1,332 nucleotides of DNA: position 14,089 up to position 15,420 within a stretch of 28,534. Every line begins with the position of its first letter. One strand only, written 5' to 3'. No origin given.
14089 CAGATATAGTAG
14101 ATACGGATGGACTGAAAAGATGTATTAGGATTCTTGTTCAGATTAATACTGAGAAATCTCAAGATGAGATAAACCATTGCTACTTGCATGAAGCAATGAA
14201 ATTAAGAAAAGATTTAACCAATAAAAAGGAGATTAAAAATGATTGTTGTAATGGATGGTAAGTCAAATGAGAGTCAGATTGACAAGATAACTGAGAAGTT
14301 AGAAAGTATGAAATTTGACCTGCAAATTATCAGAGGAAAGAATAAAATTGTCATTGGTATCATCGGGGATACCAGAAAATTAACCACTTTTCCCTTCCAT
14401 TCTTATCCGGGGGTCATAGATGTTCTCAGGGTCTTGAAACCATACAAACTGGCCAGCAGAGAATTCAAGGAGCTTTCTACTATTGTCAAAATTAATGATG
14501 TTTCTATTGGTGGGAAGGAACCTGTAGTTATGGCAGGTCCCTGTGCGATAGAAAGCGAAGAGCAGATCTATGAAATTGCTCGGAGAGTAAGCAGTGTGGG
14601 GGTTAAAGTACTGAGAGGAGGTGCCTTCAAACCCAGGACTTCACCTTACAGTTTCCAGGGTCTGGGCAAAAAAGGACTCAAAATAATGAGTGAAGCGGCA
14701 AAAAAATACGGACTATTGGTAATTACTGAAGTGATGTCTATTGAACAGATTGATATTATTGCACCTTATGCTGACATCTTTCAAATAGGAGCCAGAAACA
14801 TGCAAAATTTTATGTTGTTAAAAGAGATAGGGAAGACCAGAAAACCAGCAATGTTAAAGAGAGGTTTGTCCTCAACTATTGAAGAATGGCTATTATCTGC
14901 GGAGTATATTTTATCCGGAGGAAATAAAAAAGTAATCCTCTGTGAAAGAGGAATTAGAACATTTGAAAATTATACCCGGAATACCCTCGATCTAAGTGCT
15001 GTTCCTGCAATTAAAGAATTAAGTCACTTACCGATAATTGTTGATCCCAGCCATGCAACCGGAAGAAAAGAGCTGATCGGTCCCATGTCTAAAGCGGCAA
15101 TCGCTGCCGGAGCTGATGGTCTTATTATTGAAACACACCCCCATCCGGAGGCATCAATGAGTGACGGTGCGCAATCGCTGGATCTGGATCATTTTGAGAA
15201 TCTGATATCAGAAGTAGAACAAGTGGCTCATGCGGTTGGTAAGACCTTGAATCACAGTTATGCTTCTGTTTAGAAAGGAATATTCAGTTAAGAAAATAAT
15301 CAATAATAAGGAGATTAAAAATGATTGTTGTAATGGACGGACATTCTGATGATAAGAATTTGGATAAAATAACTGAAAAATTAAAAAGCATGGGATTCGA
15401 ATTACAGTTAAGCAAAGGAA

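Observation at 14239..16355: Twin DAHP synthases differing only in the allosteric domain: candidate Phe- and Tyr-sensitive isoenzymes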

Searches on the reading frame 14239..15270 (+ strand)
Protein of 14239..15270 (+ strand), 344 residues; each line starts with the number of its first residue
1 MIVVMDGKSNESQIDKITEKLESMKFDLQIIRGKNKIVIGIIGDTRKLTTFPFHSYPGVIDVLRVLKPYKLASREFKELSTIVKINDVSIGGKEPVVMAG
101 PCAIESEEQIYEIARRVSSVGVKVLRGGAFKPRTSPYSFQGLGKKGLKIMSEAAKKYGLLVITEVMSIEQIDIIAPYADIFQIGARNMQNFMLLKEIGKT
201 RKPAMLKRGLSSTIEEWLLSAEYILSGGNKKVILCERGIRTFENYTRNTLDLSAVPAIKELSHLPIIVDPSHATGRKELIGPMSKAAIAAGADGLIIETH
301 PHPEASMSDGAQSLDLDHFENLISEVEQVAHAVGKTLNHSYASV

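Call 6: search_solved_structures(query=window:14239-15270:+, show_alignments=3)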
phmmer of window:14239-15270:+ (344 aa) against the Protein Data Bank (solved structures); distinct sequences matched with E-value up to 0.001: 50.
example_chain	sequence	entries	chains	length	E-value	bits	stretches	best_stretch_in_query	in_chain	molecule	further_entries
1rzm_A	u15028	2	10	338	2.6e-117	394.4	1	1-338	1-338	Phospho-2-dehydro-3-deoxyheptonate aldolase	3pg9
1vr6_A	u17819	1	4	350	3e-117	394.2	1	1-338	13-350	Phospho-2-dehydro-3-deoxyheptonate aldolase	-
4grs_A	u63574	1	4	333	3.1e-116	390.9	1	1-329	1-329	Phospho-2-dehydro-3-deoxyheptonate aldolase, 2-dehydro-3-deoxyphosphoheptonate aldolase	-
3pg8_A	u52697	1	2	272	3.2e-101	341.6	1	69-338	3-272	Phospho-2-dehydro-3-deoxyheptonate aldolase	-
4c1k_A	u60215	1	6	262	1.1e-99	336.5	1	73-329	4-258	2-DEHYDRO-3-DEOXYPHOSPHOHEPTONATE ALDOLASE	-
1zco_A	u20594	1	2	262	2e-99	335.6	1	73-329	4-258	2-dehydro-3-deoxyphosphoheptonate aldolase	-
4c1l_A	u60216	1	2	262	7.5e-99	333.8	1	73-329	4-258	2-dehydro-3-deoxyphosphoheptonate aldolase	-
3nvt_A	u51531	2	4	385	1.2e-89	303.6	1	71-322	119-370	3-deoxy-D-arabino-heptulosonate 7-phosphate synthase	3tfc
1vs1_A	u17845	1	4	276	4.7e-88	298.3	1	67-326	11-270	3-deoxy-7-phosphoheptulonate synthase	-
5j6f_A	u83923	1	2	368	8e-87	294.3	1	71-340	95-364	3-deoxy-D-arabino-heptulosonate 7-phosphate synthase, chorismate mutase-isozyme 3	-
1fwn_A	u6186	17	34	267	2.2e-26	95.7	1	96-334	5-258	2-DEHYDRO-3-DEOXYPHOSPHOOCTONATE ALDOLASE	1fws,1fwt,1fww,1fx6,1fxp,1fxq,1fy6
1t8x_A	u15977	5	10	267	5.4e-26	94.4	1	96-334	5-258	2-dehydro-3-deoxyphosphooctonate aldolase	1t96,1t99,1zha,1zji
1lrn_A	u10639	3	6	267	7.6e-26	93.9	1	96-334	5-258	KDO-8-phosphate synthetase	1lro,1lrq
3stg_A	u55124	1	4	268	5e-25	91.2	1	83-327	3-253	2-dehydro-3-deoxyphosphooctonate aldolase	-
2nwr_A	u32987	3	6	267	1e-24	90.2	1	96-334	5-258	2-dehydro-3-deoxyphosphooctonate aldolase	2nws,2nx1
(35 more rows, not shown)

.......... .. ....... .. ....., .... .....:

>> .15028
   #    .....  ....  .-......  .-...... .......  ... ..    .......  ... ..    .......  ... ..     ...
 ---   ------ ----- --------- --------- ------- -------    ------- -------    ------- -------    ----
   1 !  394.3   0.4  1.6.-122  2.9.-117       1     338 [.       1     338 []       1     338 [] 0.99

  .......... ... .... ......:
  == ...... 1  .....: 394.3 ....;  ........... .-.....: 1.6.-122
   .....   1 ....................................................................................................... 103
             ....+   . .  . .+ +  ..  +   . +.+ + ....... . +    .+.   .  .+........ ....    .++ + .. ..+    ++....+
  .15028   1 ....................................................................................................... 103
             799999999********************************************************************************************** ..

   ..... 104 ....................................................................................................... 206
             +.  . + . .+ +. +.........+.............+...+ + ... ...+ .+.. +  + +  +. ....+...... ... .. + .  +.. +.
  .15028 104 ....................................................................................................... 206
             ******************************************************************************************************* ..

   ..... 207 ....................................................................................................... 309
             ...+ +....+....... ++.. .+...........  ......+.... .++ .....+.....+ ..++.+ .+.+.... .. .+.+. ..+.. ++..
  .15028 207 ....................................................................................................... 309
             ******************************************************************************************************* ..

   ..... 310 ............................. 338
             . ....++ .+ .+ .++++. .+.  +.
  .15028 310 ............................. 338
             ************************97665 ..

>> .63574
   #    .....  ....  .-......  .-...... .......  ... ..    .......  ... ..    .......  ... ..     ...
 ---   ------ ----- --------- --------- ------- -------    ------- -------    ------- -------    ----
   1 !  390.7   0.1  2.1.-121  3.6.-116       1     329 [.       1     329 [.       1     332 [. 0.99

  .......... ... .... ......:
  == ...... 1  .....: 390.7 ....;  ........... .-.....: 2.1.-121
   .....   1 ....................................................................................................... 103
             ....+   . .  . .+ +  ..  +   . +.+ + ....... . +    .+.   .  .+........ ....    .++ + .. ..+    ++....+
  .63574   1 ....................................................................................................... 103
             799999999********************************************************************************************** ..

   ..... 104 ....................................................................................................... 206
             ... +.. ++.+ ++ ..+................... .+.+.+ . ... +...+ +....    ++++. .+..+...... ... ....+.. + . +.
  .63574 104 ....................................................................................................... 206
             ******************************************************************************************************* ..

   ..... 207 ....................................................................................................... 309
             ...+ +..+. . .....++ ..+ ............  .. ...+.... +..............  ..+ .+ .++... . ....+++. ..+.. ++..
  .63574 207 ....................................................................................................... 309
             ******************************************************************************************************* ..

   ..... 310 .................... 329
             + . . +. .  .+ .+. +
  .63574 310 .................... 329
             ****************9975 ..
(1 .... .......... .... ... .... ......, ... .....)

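Call 7: search_protein_families(library=pfam, proteins=[window:14239-15270:+])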
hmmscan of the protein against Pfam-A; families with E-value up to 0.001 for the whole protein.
window:14239-15270:+ (344 aa): 3 families
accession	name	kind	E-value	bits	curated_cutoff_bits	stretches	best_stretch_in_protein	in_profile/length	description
PF00793.26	DAHP_synth_1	-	1.2e-84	283.8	25.5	1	82-331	3-266/270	DAHP synthetase I family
PF18152.6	DAHP_snth_FXD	-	2.4e-19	69.4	27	1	1-67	1-67/67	DAHP synthase ferredoxin-like domain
PF03102.20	NeuB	-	6.5e-12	45.9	22.1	1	143-336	54-239/241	NeuB family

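Call 40: find_related_loci(query=window:14239-15270:+, collection=genome_contigs, flank=2500)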
Query window:14239-15270:+ (344 aa) in genome_contigs; peptide patterns used: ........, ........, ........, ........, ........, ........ (x = any residue, [..] = any of these).
598 stretches matched a pattern (row limit reached: there are more); 494 encode a relative of the query (tblastn E <= 1e-3); the best 80 are kept; 80 distinct loci.
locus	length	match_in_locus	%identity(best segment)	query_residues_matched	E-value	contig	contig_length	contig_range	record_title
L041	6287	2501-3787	99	1-344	0e+0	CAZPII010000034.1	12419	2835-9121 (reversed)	MAG TPA_asm: uncultured Atribacterota bacterium isolate SRP141376_co2_321 genome assembly, contig: NODE_9863_length_1241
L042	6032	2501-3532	79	1-344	0e+0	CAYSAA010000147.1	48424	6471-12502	MAG TPA_asm: uncultured Atribacterota bacterium isolate SRP067234_co1_85 genome assembly, contig: k99_491765, whole geno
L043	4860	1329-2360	78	1-344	0e+0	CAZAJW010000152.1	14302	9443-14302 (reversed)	MAG TPA_asm: uncultured Atribacterota bacterium isolate SRP067234_co1_54 genome assembly, contig: k99_471703, whole geno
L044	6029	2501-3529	76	1-343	0e+0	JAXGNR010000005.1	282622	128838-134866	MAG: Atribacterota bacterium isolate AnMBR.bin260 bin260_5, whole genome shotgun sequence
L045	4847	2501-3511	79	1-337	2e-180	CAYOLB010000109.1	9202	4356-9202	MAG TPA_asm: uncultured Atribacterota bacterium isolate SRP067234_co1_230 genome assembly, contig: k99_829310, whole gen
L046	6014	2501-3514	66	1-338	3e-160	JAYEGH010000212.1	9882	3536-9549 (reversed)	MAG: Candidatus Caldatribacteriota bacterium isolate MAG251 MAG251_214, whole genome shotgun sequence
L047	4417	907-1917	66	1-337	3e-160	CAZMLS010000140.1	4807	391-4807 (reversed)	MAG TPA_asm: uncultured Atribacterota bacterium isolate binchicken_co47_116 genome assembly, contig: NODE_14971_length_4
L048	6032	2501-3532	74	1-344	4e-180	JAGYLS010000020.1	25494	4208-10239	MAG: Candidatus Oleincola secundus isolate M50B99 20, whole genome shotgun sequence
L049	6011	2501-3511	57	1-337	3e-130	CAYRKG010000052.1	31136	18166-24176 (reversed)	MAG TPA_asm: uncultured Spirochaetota bacterium isolate SRP323688_co1_269 genome assembly, contig: NODE_2580_length_3113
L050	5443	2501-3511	56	1-337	1e-129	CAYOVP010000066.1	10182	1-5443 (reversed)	MAG TPA_asm: uncultured Thermodesulfobacteriota bacterium isolate binchicken_co64_71 genome assembly, contig: NODE_4887_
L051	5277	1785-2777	54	4-333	2e-128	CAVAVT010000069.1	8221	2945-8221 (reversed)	bacterium isolate G02643-L1_cleanbin_000009 genome assembly, contig: Spades_G02643-L1_contig_2921, whole genome shotgun 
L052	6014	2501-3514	57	1-338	3e-128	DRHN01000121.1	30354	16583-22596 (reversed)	MAG TPA_asm: Spirochaetes bacterium isolate HyVt-370 HyVt-370_k145_237926, whole genome shotgun sequence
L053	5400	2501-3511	55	1-337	3e-128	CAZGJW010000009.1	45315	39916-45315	MAG TPA_asm: uncultured Spirochaetota bacterium isolate binchicken_co89_639 genome assembly, contig: NODE_1033_length_45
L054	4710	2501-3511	56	1-337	3e-128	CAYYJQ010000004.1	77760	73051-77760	MAG TPA_asm: uncultured Thermodesulfobacteriota bacterium isolate SRP216583_co1_58 genome assembly, contig: NODE_124_len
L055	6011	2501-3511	55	1-337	8e-128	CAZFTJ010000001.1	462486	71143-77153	MAG TPA_asm: uncultured Spirochaetota bacterium isolate binchicken_co178_263 genome assembly, contig: NODE_18_length_462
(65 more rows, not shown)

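Call 77: find_encoding_contigs(protein=window:14239-15270:+, flank=3000, max_places=8)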
Protein window:14239-15270:+ (344 aa): no gene with exactly this product is on record in the collection.
